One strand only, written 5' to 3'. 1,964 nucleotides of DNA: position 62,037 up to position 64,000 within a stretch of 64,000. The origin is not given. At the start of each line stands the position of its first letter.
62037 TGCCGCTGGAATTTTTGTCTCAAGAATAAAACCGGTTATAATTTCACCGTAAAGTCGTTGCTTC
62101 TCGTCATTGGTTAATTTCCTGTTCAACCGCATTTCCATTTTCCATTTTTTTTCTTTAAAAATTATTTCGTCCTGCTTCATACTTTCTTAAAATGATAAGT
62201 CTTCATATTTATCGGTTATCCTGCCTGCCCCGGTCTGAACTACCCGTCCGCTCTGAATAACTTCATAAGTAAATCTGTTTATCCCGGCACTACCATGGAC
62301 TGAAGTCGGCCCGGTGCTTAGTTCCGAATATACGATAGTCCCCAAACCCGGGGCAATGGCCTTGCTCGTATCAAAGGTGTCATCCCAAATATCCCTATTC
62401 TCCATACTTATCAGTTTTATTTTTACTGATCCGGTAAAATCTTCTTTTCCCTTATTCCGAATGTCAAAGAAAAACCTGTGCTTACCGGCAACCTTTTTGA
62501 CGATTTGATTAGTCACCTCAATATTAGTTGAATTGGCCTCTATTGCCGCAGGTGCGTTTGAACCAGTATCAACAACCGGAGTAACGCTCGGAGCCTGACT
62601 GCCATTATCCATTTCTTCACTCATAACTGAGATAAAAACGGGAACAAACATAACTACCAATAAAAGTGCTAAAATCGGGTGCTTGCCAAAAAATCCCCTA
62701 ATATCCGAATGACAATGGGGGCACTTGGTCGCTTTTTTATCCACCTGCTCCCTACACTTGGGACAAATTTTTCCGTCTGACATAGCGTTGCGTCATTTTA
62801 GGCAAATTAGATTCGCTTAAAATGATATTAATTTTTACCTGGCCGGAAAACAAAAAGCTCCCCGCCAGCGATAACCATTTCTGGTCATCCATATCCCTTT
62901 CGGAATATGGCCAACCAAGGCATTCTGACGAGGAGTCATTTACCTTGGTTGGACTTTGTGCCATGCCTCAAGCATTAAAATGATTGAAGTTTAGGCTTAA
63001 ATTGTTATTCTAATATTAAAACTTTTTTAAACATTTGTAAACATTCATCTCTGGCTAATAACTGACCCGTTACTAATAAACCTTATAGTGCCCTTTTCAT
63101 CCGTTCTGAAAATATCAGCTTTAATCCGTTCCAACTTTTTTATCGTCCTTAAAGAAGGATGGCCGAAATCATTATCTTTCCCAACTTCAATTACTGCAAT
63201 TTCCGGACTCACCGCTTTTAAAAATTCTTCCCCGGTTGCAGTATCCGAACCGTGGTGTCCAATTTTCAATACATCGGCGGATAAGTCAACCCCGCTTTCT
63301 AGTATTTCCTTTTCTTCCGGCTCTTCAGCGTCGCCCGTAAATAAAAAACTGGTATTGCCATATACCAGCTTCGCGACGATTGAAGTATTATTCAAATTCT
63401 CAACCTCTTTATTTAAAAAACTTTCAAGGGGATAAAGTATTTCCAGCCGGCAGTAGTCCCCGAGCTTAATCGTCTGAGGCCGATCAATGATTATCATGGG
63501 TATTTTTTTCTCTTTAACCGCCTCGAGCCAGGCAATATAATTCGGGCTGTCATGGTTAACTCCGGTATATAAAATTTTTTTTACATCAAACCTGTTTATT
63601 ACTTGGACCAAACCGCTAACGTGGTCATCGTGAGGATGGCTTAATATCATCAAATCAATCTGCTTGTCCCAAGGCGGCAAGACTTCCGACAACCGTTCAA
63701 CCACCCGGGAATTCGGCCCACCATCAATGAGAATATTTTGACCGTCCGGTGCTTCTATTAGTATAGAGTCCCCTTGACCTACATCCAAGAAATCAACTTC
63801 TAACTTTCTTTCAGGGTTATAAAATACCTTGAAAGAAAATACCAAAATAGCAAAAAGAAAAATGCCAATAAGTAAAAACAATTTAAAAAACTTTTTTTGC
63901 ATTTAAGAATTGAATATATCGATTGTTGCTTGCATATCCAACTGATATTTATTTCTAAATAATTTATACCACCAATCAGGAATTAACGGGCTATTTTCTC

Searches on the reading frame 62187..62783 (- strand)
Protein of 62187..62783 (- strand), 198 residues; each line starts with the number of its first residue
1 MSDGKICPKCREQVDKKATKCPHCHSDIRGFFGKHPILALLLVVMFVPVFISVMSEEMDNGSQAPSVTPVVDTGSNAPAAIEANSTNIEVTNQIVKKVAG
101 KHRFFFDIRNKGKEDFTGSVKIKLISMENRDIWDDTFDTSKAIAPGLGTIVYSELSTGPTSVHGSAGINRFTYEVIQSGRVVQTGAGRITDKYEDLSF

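Call 61: search_protein_families(library=pfam, proteins=[window:62187-62783:-])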
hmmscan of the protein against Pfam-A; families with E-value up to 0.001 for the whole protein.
window:62187-62783:- (198 aa): 1 family
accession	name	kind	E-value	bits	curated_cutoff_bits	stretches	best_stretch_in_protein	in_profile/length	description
PF13240.11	Zn_Ribbon_1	-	0.00039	20.6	25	1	7-27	2-22/23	zinc-ribbon domain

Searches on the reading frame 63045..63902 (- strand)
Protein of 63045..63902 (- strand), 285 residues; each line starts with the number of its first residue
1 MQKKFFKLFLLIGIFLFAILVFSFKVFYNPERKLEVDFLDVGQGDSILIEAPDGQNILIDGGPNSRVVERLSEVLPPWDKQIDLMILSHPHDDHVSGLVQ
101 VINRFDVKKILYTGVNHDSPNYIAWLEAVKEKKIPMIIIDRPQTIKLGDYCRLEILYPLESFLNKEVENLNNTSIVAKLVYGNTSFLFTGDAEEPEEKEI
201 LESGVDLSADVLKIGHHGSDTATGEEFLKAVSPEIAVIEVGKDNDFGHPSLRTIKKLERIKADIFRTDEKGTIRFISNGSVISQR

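Call 61: search_protein_families(library=pfam, proteins=[window:63045-63902:-])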
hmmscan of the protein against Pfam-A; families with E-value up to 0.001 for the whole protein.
window:63045-63902:- (285 aa): 3 families
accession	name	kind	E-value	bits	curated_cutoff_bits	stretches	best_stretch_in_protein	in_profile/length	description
PF00753.33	Lactamase_B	-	7.9e-20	72.1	22.7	1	40-238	2-192/196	Metallo-beta-lactamase superfamily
PF12706.13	Lactamase_B_2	-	8e-07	29.3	27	1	56-199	2-150/200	Beta-lactamase superfamily domain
PF16661.11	Lactamase_B_6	-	0.00011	22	27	1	53-108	5-62/193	Metallo-beta-lactamase superfamily domain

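Call 81: find_encoding_contigs(protein=window:63045-63902:-, flank=10000, max_places=3)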
Protein window:63045-63902:- (285 aa): 2 contigs read that carry it; 1 place shown.
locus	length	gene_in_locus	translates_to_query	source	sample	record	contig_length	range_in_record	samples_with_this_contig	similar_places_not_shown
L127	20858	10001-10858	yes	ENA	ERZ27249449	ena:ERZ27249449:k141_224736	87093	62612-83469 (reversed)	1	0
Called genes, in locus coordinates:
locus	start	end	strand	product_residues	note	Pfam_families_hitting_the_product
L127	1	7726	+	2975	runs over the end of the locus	PF07953:Toxin_R_bind_N (weak), PF02210:Laminin_G_2 (faint), PF13385:Laminin_G_3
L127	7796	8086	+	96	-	PF00753:Lactamase_B (weak)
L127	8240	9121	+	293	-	PF18144:SMODS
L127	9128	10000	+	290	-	PF18159:S_4TM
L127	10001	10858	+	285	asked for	PF00753:Lactamase_B, PF12706:Lactamase_B_2 (weak)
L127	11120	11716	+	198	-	-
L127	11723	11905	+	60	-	-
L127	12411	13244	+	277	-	-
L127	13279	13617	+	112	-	-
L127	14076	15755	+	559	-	PF00239:Resolvase, PF07508:Recombinase, PF13408:Zn_ribbon_recom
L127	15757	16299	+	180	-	-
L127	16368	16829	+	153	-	PF00072:Response_reg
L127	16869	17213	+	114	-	PF05635:23S_rRNA_IVP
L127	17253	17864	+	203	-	PF00334:NDK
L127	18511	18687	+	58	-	-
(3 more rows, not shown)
